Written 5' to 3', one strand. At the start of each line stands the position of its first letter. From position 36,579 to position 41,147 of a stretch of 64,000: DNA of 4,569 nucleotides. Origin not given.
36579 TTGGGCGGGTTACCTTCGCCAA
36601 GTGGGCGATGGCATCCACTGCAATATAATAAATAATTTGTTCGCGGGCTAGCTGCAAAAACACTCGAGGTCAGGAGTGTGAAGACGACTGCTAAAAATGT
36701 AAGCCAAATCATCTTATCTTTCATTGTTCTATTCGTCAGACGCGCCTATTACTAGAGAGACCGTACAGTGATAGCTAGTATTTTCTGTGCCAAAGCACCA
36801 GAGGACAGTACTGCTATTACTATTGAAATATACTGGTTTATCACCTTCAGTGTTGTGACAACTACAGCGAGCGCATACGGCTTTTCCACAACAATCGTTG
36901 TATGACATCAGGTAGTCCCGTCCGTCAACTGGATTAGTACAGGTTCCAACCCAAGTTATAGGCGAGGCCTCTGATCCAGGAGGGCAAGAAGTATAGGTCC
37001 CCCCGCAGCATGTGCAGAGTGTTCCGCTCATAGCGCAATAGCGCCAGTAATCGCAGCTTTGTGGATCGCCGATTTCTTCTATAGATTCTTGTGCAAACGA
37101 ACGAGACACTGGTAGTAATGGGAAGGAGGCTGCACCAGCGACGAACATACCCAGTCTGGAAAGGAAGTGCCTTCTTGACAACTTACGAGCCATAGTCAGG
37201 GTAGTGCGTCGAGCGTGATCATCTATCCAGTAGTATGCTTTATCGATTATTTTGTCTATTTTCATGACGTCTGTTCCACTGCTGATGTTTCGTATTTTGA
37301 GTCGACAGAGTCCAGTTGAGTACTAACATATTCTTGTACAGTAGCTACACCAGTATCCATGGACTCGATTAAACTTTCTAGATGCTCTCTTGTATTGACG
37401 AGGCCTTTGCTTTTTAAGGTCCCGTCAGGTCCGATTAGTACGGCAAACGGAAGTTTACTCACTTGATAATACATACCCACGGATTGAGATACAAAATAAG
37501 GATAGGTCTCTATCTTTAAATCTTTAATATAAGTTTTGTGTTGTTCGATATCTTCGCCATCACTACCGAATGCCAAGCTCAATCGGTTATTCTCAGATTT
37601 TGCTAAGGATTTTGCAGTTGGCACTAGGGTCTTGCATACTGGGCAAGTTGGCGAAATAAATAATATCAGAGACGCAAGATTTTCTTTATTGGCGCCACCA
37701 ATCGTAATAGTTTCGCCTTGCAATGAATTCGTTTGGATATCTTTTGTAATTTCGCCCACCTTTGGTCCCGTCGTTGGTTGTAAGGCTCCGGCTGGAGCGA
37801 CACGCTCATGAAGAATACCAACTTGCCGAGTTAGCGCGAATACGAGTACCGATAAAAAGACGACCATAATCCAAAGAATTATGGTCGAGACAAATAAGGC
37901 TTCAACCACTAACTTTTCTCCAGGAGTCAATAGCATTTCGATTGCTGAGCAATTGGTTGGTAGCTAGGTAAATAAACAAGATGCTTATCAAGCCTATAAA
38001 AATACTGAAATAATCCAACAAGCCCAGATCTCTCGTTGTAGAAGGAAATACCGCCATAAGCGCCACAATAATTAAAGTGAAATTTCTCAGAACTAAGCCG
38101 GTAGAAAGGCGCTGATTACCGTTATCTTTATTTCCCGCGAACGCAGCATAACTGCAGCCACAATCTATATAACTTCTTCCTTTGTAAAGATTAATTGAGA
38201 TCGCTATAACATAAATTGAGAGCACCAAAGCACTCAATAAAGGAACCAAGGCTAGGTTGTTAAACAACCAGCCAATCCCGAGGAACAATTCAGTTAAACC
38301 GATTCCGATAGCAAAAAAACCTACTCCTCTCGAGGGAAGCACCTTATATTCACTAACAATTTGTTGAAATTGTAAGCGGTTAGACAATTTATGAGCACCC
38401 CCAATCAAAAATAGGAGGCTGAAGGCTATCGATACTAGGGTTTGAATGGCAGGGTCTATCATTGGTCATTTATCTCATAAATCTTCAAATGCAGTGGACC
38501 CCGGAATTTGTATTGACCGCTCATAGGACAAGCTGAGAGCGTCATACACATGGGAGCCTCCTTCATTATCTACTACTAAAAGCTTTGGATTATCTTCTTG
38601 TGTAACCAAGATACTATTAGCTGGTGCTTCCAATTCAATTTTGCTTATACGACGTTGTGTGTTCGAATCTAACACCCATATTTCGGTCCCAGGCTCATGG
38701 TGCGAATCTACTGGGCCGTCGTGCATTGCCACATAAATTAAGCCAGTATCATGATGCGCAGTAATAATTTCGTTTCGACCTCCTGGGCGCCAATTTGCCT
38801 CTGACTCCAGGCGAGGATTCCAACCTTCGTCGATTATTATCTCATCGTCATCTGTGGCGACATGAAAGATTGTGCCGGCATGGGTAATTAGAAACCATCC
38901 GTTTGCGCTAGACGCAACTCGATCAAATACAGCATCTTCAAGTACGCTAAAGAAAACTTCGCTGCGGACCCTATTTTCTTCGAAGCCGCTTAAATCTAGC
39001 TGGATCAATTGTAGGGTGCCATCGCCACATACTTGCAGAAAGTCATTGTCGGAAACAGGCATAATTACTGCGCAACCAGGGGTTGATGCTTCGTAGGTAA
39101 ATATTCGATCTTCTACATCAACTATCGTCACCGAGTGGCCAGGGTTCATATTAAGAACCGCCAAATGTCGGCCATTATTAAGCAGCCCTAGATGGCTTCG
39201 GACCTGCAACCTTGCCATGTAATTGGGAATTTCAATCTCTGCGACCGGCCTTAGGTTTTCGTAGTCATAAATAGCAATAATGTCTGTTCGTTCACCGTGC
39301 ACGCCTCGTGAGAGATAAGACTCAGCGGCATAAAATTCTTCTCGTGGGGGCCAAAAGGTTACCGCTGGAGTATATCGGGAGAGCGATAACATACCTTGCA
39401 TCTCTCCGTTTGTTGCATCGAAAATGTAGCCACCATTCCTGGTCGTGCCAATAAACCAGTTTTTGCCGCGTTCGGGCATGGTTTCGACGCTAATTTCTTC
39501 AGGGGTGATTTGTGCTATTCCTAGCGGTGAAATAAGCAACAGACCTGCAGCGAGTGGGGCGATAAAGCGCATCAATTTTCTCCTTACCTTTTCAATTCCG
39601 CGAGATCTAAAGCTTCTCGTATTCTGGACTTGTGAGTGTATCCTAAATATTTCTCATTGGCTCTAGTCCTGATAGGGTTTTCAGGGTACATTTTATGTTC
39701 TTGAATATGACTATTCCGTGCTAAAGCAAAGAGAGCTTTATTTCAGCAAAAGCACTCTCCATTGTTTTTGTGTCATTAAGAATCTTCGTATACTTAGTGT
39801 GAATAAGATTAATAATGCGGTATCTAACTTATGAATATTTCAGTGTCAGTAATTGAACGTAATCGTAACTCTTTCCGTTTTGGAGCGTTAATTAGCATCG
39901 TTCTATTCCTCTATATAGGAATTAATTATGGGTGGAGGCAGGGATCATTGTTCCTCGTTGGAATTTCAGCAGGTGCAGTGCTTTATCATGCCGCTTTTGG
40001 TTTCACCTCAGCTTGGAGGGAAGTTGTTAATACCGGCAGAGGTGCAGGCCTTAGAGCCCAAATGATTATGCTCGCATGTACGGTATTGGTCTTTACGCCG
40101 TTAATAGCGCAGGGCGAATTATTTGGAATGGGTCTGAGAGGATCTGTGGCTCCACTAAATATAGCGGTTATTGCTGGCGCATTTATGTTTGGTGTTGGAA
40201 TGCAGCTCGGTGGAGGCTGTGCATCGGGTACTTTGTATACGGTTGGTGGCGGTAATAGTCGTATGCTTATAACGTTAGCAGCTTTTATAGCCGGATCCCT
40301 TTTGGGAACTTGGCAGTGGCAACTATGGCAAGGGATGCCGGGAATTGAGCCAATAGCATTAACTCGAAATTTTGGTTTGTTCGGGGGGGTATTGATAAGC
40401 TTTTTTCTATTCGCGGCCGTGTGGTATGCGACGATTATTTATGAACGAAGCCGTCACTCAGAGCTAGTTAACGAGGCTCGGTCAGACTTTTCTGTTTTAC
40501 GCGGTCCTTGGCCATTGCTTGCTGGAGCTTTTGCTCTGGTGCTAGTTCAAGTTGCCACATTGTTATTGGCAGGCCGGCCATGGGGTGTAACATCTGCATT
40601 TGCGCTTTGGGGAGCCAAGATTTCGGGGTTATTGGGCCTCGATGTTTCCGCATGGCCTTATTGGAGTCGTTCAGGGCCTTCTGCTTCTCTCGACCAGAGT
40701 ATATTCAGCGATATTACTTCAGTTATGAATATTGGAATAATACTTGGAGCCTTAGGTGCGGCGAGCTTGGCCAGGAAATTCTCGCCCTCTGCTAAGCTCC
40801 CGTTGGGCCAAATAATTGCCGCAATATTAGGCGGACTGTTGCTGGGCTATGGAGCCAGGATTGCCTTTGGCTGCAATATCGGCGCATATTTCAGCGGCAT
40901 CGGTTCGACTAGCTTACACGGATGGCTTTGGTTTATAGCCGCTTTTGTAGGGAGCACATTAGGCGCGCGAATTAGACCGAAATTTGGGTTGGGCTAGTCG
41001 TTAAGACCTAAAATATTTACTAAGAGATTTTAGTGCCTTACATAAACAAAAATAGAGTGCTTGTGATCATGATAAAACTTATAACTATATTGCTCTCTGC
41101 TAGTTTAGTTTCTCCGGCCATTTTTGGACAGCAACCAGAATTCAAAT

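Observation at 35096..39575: aau-like TTQ amine dehydrogenase operon (mauB-E-D-A) without mauF/G/C/J/L/M/N, extended by a cytochrome c and a molybdoenzyme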

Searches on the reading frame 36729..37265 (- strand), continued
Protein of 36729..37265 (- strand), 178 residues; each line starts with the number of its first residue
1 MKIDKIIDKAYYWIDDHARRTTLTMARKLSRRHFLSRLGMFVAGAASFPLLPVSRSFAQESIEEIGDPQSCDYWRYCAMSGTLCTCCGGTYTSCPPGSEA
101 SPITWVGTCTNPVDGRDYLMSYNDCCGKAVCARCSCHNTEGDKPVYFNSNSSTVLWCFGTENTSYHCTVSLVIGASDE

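Call 68: list_cluster_members(proteins=[window:36729-37265:-, window:38475-39575:-, P0241, window:35096-36265:-])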
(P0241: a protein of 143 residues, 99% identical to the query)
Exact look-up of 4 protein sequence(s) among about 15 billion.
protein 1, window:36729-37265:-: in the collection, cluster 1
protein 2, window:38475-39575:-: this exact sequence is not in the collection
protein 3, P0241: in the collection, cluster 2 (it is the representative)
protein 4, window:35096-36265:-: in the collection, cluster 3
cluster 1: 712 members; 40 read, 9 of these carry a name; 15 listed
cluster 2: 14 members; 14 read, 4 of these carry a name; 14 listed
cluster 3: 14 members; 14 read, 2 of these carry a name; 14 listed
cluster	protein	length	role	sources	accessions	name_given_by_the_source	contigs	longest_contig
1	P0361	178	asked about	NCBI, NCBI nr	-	-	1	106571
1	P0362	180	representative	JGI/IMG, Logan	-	methylamine dehydrogenase light chain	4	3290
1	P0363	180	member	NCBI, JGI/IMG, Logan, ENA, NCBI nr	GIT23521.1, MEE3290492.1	MAG: methylamine dehydrogenase light chain [Pseudomonadota bacterium] | methylamine dehydrogenase light chain | methylamine dehydrogenase light chain [Pseudomonadota bacterium]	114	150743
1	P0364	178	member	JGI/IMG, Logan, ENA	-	methylamine dehydrogenase light chain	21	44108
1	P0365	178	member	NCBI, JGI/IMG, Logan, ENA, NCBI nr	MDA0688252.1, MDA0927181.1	MAG: methylamine dehydrogenase (amicyanin) light chain [Proteobacteria bacterium] | methylamine dehydrogenase light chain | methylamine dehydrogenase (amicyanin) light chain [Pseudomonadota bacterium]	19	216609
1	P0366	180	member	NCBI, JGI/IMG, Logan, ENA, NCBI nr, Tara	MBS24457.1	MAG: methylamine dehydrogenase (amicyanin) light chain [Gammaproteobacteria bacterium] | methylamine dehydrogenase (amicyanin) light chain [Gammaproteobacteria bacterium] | strand:- start:1672 stop:2214 length:543 start_codon:yes stop_codon:yes gene_type:complete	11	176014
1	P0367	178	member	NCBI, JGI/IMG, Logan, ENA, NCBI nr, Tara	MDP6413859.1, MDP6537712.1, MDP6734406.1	MAG: methylamine dehydrogenase light chain [Gammaproteobacteria bacterium] | methylamine dehydrogenase light chain [Gammaproteobacteria bacterium] | strand:+ start:2447 stop:2983 length:537 start_codon:yes stop_codon:yes gene_type:complete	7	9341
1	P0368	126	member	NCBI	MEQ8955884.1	MAG: methylamine dehydrogenase light chain, partial [Gammaproteobacteria bacterium]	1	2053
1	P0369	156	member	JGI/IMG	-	methylamine dehydrogenase light chain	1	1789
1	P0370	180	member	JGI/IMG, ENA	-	methylamine dehydrogenase light chain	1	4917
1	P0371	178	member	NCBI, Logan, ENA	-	-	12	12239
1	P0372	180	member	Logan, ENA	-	-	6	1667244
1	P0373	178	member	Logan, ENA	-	-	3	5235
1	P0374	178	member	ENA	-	-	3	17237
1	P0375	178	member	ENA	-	-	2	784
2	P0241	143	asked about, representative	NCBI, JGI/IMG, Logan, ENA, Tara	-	strand:+ start:3028 stop:3459 length:432 start_codon:yes stop_codon:yes gene_type:complete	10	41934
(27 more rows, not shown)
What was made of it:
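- Source names in the 712-member 90%-identity cluster (call 68).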

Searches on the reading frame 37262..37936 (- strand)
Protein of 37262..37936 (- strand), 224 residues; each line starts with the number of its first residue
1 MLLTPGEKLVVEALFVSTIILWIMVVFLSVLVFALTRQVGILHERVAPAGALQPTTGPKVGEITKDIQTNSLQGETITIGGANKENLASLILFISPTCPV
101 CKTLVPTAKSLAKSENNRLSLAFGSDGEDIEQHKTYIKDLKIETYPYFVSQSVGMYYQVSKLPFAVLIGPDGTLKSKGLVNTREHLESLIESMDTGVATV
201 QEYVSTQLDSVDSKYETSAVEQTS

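Call 4: search_protein_families(library=pfam, proteins=[window:37262-37936:-], max_evalue=0.01)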
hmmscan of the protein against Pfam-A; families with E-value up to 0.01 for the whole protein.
window:37262-37936:- (224 aa): 4 families
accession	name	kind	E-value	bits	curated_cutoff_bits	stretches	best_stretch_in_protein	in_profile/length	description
PF13905.12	Thioredoxin_8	-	6e-06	26.9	27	1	90-173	5-93/94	Thioredoxin-like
PF00085.26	Thioredoxin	-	4e-05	24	23.5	1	85-149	17-77/103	Thioredoxin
PF00578.27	AhpC-TSA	-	0.0025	18.2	26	1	60-175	1-122/124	AhpC/TSA family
PF13098.12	Thioredoxin_2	-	0.0044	17.8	27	1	83-182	2-97/104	Thioredoxin-like domain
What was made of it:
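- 37262..37936 (-): MauD/AauD-like thiol-disulfide oxidoreductase with CPVC at residues 98-101. The 5' end overlaps mauE by 35 nt, so the true start may lie further downstream. Thioredoxin-like Pfam hits (call 4).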

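Call 10: search_protein_families(library=ncbifam, proteins=[window:37262-37936:-], max_evalue=0.01)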
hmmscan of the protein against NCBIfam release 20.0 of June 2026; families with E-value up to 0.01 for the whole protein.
window:37262-37936:- (224 aa): 4 families
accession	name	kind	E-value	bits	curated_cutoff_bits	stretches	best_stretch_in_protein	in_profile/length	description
TIGR02661.1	MauD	equivalog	2.5e-53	180.4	188.6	1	14-204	2-189/189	methylamine dehydrogenase accessory protein MauD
TIGR01126.1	pdi_dom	equivalog_domain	0.00042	20.6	107.2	1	84-148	12-75/105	protein disulfide-isomerase domain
TIGR02738.1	TrbB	equivalog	0.0016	18.1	132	1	80-137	44-100/153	type-F conjugative transfer system pilin assembly thiol-disulfide isomerase TrbB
NF041202.1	StoA_CxxC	exception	0.0039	17.1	210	1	65-176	34-146/163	endospore biogenesis thiol-disulfide oxidoreductase StoA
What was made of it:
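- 37262..37936 (-): TIGR02661 MauD, 180.4 bits against a cut-off of 188.6 (call 10).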

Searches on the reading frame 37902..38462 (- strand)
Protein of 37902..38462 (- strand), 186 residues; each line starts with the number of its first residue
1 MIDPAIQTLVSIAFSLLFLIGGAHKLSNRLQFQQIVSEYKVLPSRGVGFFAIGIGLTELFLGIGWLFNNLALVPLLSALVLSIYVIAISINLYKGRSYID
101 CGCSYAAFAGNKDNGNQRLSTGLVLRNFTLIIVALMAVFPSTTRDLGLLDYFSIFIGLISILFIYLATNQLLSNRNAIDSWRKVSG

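Call 4: search_protein_families(library=pfam, proteins=[window:37902-38462:-], max_evalue=0.01)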
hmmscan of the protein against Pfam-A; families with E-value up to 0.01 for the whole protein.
window:37902-38462:- (186 aa): 2 families
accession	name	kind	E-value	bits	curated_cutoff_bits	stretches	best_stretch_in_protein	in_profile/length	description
PF07291.16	MauE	-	2.2e-18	67.2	27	1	6-139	4-127/128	Methylamine utilisation protein MauE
PF07681.17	DoxX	-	0.00058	20.9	23.6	1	12-87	7-79/85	DoxX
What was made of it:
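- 37902..38462 (-): MauE/AauE-like integral membrane accessory protein. PF07291, E 2.2e-18 (call 4).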

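Call 10: search_protein_families(library=ncbifam, proteins=[window:37902-38462:-], max_evalue=0.01)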
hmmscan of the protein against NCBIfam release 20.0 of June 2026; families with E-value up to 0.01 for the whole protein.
window:37902-38462:- (186 aa): 0 families

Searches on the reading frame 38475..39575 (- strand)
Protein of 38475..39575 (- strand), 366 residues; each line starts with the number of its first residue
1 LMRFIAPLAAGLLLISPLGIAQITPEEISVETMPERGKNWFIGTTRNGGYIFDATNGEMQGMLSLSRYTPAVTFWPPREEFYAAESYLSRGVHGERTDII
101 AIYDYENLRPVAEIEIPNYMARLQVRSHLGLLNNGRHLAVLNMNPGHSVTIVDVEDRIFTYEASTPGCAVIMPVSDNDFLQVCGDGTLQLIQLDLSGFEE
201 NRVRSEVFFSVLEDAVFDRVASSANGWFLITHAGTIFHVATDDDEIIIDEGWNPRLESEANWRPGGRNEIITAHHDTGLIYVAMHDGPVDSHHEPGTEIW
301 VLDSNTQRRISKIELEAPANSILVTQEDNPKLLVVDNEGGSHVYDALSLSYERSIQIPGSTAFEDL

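Call 4: search_protein_families(library=pfam, proteins=[window:38475-39575:-], max_evalue=0.01)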
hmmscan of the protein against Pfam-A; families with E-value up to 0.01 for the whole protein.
window:38475-39575:- (366 aa): 1 family
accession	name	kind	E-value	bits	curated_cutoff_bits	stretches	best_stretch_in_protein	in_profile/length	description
PF06433.17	Me-amine-dh_H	-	7.6e-30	104.4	21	1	50-349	20-323/343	Methylamine dehydrogenase heavy chain (MADH)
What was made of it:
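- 38475..39575 (-): Heavy (alpha) subunit of a TTQ amine dehydrogenase, with a Sec-type signal peptide. The likely true start is the ATG at 39572, preceded by AAGGAGA. PF06433, E 7.6e-30 (call 4).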

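Call 7: search_solved_structures(query=window:38475-39575:-, show_alignments=0)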
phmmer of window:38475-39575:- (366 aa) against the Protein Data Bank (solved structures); distinct sequences matched with E-value up to 0.001: 15.
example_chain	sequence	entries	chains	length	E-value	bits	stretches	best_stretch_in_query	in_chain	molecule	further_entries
2hxc_A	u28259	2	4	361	9.6e-36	126.5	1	41-346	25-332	Aromatic amine dehydrogenase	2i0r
2i0s_A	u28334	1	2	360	1.3e-35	126.1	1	41-346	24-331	Aromatic amine dehydrogenase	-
2agl_A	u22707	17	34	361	1.3e-35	126.1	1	41-346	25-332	Aromatic amine dehydrogenase | Aromatic amine dehydrogenase; chain A, B | AROMATIC AMINE DEHYDROGENASE ALPHA SUBUNIT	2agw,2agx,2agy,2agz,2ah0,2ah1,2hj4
2q7q_A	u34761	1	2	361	1.3e-35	126.1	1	41-346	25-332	Aralkylamine dehydrogenase heavy chain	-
2hkm_A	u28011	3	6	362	1.3e-35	126.1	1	41-346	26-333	Aromatic amine dehydrogenase | Aromatic amine dehydrogenase, large subunit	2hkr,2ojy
2h3x_A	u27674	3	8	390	1.4e-35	126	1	40-346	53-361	Aromatic Amine Dehydrogenase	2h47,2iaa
3c75_H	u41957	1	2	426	1.4e-22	83.2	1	50-355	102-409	Methylamine dehydrogenase heavy chain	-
2bbk_H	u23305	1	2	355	4.9e-22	81.4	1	51-355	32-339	METHYLAMINE DEHYDROGENASE (HEAVY SUBUNIT)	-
4y5r_D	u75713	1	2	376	5.6e-22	81.2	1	51-355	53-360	Methylamine dehydrogenase heavy chain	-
3pxw_D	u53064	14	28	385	5.8e-22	81.2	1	51-355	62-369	Methylamine dehydrogenase heavy chain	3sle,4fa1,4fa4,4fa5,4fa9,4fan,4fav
2gc4_A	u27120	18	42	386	5.8e-22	81.2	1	51-355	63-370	Methylamine dehydrogenase heavy chain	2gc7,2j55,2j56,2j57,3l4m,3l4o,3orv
1mg2_A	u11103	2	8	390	6.7e-22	81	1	52-355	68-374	Methylamine dehydrogenase, heavy chain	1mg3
2mta_H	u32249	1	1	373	6.9e-22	80.9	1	51-355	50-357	METHYLAMINE DEHYDROGENASE (HEAVY SUBUNIT)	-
1mae_H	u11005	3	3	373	1.7e-07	33.6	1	50-353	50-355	METHYLAMINE DEHYDROGENASE (HEAVY SUBUNIT)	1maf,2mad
1mda_H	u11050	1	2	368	0.00092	21.3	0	41-134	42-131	METHYLAMINE DEHYDROGENASE (HEAVY SUBUNIT)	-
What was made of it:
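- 38475..39575 (-): PDB: AADH 126 bits, MADH 81-83 bits (call 7).
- On TTQ-dependent amine dehydrogenase superfamily (MADH/AADH): PDB AADH and MADH heavy chains match at E 1e-35 and 1e-22 (call 7).
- The heavy chain is nearer AADH than MADH (call 7).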

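Call 10: search_protein_families(library=ncbifam, proteins=[window:38475-39575:-], max_evalue=0.01)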
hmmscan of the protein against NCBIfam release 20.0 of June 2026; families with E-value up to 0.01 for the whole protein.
window:38475-39575:- (366 aa): 1 family
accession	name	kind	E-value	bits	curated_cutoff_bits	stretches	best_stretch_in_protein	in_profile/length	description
TIGR02658.1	TTQ_MADH_Hv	equivalog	8.1e-32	110.4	454.45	1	79-348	65-337/358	methylamine dehydrogenase (amicyanin) large subunit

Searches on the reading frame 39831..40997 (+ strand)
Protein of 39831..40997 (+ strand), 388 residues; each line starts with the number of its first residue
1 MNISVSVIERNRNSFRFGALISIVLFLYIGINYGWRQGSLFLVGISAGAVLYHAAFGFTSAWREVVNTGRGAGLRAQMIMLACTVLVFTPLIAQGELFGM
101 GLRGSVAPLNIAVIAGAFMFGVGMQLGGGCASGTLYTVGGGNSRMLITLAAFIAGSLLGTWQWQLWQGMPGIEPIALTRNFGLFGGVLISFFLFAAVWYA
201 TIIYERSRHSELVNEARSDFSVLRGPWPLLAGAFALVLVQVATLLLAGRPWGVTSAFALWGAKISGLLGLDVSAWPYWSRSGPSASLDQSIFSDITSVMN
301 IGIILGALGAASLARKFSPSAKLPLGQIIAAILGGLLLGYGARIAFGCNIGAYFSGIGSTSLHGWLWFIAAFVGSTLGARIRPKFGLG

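Call 11: search_protein_families(library=pfam, proteins=[window:39831-40997:+], max_evalue=0.001)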
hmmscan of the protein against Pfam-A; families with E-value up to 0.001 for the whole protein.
window:39831-40997:+ (388 aa): 1 family
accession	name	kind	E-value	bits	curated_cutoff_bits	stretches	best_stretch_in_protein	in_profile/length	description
PF04143.19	Sulf_transp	-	6e-65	220.3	27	1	53-376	1-309/310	Sulphur transport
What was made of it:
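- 39831..40997 (+): Divergently transcribed YeeE/YedE-family (Sulf_transp) membrane transporter. It co-occurs strictly with the Mo enzyme in this sub-lineage. PF04143, E 6e-65 (call 11).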

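Call 46: search_protein_families(library=ncbifam, proteins=[window:39831-40997:+], max_evalue=0.001)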
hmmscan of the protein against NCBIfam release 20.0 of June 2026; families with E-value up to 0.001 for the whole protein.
window:39831-40997:+ (388 aa): 3 families
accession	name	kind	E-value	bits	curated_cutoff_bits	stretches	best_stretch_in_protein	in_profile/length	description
NF033796.1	selen_YedE_FdhT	exception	1.1e-41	143.3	350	2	226-381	6-157/387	selenium metabolism membrane protein YedE/FdhT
NF052577.1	ThSTportTsuASprch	equivalog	5.1e-20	72.1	400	2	41-147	6-108/330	thiosulfate transporter TsuA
NF041049.1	thio_trans_TsuA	exception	2.6e-08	33.4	645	2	296-372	250-325/348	thiosulfate utilization transporter TsuA/YeeE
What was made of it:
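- Closest known: YeeE/YedE. Different: Scores fall far below the TsuA and YedE cut-offs (call 46).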

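Call 65: search_solved_structures(query=window:39831-40997:+, max_evalue=0.01, show_alignments=1)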
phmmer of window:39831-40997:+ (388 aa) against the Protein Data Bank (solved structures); distinct sequences matched with E-value up to 0.01: 4.
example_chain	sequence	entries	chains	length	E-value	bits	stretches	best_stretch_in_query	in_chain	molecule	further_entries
8j4c_B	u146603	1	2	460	2.2e-12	50.2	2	300-375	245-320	Spirochaeta thermophila YeeE(TsuA)-YeeD(TsuB),UPF0033 domain-containing protein, SirA-like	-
8k1r_B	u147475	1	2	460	2.2e-12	50.2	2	300-375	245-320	Spirochaeta thermophila YeeE(TsuA)-YeeD(TsuB),UPF0033 domain-containing protein, SirA-like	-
6leo_A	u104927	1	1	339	3e-12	49.8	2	301-375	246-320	Sulf_transp domain-containing protein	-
6lep_A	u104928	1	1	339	7.1e-11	45.3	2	301-375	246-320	Sulf_transp domain-containing protein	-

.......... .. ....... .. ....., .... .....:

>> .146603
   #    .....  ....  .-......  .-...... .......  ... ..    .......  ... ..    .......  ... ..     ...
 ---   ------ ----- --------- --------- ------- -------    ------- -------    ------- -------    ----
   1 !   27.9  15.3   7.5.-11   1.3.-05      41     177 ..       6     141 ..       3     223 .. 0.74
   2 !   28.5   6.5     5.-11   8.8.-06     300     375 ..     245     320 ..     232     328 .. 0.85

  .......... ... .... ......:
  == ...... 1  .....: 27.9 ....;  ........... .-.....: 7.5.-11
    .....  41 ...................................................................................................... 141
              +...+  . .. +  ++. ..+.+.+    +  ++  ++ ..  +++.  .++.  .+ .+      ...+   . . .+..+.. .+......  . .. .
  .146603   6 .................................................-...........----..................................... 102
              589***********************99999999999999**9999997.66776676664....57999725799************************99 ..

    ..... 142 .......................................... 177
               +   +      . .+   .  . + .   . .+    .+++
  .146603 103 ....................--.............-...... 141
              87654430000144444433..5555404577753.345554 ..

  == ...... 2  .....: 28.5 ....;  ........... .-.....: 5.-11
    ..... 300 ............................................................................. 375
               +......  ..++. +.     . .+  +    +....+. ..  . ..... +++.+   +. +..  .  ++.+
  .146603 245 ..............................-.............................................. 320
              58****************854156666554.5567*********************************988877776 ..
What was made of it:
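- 39831..40997 (+): GGGCASG and GCNIG motifs align with the Spirochaeta YeeE structure (call 65).
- On YeeE/YedE (PF04143) transporters: The first conserved cysteine is not aligned (calls 11, 65).
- Closest known: YeeE/YedE. Same: The GGGCASG and GCNIG cysteine motifs align with those of the solved Spirochaeta YeeE (calls 11, 65).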
